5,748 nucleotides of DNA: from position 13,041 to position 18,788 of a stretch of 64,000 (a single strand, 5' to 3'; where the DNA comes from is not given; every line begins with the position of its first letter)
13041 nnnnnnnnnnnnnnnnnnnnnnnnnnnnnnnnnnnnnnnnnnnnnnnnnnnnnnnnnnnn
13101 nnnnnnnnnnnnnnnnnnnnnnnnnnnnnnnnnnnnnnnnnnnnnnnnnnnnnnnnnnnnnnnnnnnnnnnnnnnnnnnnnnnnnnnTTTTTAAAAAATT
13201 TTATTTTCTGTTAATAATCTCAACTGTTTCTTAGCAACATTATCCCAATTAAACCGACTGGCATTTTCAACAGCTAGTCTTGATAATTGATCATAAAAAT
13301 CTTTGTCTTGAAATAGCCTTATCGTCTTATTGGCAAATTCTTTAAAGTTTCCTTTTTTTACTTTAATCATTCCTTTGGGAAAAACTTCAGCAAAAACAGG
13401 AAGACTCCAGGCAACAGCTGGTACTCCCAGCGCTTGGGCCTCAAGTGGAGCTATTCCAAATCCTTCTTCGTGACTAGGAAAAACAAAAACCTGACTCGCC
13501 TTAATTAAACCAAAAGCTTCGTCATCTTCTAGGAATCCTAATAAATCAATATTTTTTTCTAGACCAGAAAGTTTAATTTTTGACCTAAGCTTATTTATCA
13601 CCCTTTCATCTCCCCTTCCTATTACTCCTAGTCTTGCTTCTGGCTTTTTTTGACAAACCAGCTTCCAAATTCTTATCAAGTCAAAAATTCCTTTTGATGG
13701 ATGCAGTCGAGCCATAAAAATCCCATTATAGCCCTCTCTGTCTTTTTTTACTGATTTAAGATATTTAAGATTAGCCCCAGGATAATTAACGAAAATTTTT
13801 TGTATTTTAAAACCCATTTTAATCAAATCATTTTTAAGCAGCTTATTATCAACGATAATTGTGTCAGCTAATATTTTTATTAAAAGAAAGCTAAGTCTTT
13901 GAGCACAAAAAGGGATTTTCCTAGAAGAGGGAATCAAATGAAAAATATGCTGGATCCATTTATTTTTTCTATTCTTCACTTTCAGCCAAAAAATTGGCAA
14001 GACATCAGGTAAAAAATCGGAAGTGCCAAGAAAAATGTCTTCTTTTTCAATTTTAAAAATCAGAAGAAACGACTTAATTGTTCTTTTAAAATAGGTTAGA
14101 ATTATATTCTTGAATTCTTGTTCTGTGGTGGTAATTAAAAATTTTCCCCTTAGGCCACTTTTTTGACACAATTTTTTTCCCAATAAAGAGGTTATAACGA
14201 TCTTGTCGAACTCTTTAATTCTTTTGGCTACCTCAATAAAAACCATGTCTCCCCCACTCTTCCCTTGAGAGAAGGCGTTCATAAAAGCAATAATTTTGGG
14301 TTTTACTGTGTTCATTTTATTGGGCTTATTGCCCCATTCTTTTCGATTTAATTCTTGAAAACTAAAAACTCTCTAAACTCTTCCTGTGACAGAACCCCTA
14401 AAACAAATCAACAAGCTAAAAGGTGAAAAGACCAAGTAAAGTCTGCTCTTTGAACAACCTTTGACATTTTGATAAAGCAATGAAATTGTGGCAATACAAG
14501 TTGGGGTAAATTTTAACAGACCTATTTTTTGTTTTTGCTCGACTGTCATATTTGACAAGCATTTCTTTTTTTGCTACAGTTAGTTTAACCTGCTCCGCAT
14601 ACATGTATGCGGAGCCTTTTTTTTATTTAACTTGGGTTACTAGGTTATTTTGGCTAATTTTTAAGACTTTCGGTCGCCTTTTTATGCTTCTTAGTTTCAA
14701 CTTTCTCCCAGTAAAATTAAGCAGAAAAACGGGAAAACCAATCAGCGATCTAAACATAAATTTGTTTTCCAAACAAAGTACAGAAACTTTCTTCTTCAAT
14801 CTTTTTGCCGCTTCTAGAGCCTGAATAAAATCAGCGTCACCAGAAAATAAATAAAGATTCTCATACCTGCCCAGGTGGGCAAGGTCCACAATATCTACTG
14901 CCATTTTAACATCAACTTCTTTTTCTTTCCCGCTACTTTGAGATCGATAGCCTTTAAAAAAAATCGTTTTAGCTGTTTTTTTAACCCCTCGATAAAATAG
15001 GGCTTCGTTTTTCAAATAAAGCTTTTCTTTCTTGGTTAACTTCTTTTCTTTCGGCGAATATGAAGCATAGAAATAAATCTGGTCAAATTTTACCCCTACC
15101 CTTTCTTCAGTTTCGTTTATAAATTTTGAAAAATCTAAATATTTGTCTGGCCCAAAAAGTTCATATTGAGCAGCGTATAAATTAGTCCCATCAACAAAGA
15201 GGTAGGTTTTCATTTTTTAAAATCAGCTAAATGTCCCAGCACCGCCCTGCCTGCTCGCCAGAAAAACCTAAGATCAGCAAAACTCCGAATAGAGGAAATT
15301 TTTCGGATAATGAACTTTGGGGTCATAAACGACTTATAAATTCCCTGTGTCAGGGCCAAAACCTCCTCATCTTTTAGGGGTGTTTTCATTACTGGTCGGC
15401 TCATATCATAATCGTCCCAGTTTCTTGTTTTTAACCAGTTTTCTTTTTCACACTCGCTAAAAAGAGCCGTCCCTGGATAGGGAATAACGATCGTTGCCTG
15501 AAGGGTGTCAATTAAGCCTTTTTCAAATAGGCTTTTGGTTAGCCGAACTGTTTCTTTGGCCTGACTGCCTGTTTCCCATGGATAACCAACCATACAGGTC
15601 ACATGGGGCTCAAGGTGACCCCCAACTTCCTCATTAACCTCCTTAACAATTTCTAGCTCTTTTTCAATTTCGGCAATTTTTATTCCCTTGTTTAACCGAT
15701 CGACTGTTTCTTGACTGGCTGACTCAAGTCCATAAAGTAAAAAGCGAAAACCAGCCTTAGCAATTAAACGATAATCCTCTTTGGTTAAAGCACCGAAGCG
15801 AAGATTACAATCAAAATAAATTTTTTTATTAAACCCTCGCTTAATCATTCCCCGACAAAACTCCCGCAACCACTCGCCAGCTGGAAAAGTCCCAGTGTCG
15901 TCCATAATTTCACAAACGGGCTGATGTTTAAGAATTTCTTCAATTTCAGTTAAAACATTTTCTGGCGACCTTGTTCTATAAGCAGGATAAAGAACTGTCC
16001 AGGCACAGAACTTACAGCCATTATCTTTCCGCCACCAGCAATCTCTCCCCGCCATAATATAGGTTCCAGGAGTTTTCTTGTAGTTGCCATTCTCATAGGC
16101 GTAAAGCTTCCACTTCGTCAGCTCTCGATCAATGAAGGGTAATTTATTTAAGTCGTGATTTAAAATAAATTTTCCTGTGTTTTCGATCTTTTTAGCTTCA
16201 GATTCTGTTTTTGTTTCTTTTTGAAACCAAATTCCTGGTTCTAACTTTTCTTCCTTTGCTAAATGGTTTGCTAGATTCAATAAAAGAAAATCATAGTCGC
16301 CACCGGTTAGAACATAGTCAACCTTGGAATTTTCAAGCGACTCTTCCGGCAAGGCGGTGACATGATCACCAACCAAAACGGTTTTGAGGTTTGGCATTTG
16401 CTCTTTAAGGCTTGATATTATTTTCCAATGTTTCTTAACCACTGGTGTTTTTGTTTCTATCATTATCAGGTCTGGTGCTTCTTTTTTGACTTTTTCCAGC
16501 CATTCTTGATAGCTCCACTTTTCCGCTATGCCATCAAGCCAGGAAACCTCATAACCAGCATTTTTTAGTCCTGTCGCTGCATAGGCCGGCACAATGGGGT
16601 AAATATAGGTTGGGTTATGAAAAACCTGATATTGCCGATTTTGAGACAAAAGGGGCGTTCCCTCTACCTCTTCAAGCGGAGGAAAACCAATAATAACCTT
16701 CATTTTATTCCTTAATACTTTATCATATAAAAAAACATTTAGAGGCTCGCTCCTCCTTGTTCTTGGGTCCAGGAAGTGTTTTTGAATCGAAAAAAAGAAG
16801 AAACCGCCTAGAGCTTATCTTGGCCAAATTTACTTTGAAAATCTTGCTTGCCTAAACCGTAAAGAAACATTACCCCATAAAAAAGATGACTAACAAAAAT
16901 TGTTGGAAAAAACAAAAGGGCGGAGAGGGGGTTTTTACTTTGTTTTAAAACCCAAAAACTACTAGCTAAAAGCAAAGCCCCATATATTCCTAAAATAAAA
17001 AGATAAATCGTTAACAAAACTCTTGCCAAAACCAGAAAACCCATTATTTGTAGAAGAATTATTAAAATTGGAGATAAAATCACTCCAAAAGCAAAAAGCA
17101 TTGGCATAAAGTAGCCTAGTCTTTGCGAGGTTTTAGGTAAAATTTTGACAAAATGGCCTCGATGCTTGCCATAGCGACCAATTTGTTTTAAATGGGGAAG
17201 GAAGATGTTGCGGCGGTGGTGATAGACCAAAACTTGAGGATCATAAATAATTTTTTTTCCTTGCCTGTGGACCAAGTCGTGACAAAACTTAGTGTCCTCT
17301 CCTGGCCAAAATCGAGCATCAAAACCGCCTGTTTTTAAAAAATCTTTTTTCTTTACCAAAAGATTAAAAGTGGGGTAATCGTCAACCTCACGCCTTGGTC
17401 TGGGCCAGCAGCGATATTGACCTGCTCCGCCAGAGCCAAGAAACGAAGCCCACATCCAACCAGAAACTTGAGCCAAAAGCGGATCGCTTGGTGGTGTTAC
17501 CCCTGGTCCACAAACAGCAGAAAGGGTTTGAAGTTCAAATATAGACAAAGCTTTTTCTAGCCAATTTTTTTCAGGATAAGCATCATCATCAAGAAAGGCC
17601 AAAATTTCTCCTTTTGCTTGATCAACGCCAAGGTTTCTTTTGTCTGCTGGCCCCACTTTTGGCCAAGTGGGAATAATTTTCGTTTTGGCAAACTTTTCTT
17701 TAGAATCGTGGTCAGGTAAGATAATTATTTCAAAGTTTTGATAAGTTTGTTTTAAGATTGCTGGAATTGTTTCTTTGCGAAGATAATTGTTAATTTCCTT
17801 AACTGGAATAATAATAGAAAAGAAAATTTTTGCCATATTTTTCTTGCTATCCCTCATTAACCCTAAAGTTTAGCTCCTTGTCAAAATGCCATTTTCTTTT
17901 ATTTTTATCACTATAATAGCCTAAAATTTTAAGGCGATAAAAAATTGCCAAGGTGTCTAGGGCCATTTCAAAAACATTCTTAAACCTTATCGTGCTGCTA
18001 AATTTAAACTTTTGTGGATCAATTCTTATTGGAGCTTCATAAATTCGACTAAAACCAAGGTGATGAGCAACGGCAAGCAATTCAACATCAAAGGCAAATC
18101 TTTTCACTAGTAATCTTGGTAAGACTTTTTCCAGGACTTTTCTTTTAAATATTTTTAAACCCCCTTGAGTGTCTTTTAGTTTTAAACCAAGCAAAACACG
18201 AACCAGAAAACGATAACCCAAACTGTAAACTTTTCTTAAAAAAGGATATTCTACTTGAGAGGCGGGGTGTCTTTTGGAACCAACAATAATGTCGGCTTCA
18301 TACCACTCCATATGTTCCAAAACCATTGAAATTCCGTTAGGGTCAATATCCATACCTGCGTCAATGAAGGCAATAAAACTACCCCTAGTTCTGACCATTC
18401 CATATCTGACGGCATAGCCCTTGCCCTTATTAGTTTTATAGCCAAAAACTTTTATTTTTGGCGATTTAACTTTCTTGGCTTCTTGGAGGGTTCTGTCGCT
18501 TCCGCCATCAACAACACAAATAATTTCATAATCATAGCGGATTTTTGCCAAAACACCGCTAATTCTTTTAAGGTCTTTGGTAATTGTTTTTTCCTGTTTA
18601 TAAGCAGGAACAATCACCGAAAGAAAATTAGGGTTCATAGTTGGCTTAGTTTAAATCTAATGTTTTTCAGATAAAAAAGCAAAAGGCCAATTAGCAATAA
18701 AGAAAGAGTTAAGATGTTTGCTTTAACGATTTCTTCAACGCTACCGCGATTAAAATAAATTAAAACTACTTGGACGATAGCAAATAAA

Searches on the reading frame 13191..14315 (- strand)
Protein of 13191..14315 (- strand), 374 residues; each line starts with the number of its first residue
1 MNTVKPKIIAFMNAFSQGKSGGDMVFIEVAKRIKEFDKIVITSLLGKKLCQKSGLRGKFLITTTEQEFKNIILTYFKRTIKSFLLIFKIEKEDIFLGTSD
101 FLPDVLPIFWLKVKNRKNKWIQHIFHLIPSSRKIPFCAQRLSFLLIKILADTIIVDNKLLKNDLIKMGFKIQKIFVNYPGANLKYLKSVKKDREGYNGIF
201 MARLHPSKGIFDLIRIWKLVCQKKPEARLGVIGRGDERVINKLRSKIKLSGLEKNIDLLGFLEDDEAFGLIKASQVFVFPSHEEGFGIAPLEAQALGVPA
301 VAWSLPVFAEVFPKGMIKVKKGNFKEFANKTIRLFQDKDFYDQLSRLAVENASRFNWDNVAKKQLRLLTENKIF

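Call 46: search_protein_families(library=pfam, proteins=[window:13191-14315:-], max_evalue=0.0001)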
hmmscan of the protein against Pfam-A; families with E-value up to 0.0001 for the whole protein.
window:13191-14315:- (374 aa): 3 families
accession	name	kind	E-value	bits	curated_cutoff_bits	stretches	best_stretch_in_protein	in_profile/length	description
PF00534.26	Glycos_transf_1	-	1.7e-26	93.3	26.4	1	198-346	18-167/172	Glycosyl transferases group 1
PF13692.12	Glyco_trans_1_4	-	2.4e-25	89.9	27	1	199-337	5-142/142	Glycosyl transferases group 1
PF20706.3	GT4-conflict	-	1.3e-09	38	26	1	173-302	173-310/385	Family 4 Glycosyltransferase in conflict systems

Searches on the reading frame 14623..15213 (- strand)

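Call 46: search_protein_families(library=pfam, proteins=[window:14623-15213:-], max_evalue=0.0001)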
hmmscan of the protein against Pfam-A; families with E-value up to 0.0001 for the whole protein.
window:14623-15213:- (196 aa): 1 family
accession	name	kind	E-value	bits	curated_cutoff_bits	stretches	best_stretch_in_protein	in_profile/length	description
PF01936.24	NYN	-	1.4e-19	71.5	24.2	1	2-157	1-134/145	NYN domain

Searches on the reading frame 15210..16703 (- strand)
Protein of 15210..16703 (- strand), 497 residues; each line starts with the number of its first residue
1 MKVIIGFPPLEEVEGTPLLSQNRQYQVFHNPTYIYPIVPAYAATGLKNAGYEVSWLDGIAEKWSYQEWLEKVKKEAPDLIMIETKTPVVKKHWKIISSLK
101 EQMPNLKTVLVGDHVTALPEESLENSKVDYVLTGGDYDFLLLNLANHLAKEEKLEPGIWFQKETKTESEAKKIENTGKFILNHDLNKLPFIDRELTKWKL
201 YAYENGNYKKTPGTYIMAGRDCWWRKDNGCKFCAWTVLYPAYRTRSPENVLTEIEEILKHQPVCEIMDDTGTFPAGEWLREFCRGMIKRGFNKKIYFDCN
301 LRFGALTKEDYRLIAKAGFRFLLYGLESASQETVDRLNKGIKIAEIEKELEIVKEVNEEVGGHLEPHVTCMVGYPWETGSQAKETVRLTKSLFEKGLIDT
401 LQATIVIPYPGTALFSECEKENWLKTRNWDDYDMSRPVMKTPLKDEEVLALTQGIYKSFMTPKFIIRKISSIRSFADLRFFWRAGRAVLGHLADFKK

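Call 46: search_protein_families(library=pfam, proteins=[window:15210-16703:-], max_evalue=0.0001)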
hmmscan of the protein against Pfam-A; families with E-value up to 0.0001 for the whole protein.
window:15210-16703:- (497 aa): 2 families
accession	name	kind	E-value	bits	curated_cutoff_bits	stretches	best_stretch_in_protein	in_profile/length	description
PF02310.24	B12-binding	-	4.8e-11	43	32.1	1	35-134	13-111/121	B12 binding domain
PF04055.27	Radical_SAM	-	1.5e-10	41.9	29.5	1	228-388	9-165/166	Radical SAM superfamily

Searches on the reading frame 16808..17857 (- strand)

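Call 46: search_protein_families(library=pfam, proteins=[window:16808-17857:-], max_evalue=0.0001)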
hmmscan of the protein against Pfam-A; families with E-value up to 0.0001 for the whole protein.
window:16808-17857:- (349 aa): 4 families
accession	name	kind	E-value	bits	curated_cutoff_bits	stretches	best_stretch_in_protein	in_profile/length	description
PF00535.33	Glycos_transf_2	-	2.3e-14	54.1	23.3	1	14-123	1-119/168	Glycosyl transferase family 2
PF10111.15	Glyco_tranf_2_2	-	5.4e-11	42.9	27.3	1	14-114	1-113/276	Glycosyltransferase like family 2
PF13632.12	Glyco_trans_2_3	-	1.7e-05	25.2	27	1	88-295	4-195/198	Glycosyl transferase family group 2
PF13641.12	Glyco_tranf_2_3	-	1.8e-05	25.3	27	0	13-110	3-112/230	Glycosyltransferase like family 2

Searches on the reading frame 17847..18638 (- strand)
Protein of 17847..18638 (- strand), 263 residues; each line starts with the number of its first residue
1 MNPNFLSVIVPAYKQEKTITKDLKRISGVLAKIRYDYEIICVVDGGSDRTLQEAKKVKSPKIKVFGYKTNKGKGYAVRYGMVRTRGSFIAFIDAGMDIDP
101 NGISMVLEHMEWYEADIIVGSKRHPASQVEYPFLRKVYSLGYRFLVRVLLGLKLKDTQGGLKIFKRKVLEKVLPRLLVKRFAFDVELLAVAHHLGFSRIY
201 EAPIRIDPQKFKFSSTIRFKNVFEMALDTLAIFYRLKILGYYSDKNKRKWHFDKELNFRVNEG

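Call 46: search_protein_families(library=pfam, proteins=[window:17847-18638:-], max_evalue=0.0001)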
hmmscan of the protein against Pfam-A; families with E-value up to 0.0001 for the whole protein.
window:17847-18638:- (263 aa): 1 family
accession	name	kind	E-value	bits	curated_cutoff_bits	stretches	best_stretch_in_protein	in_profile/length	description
PF00535.33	Glycos_transf_2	-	5.4e-23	82.2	23.3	1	7-172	1-167/168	Glycosyl transferase family 2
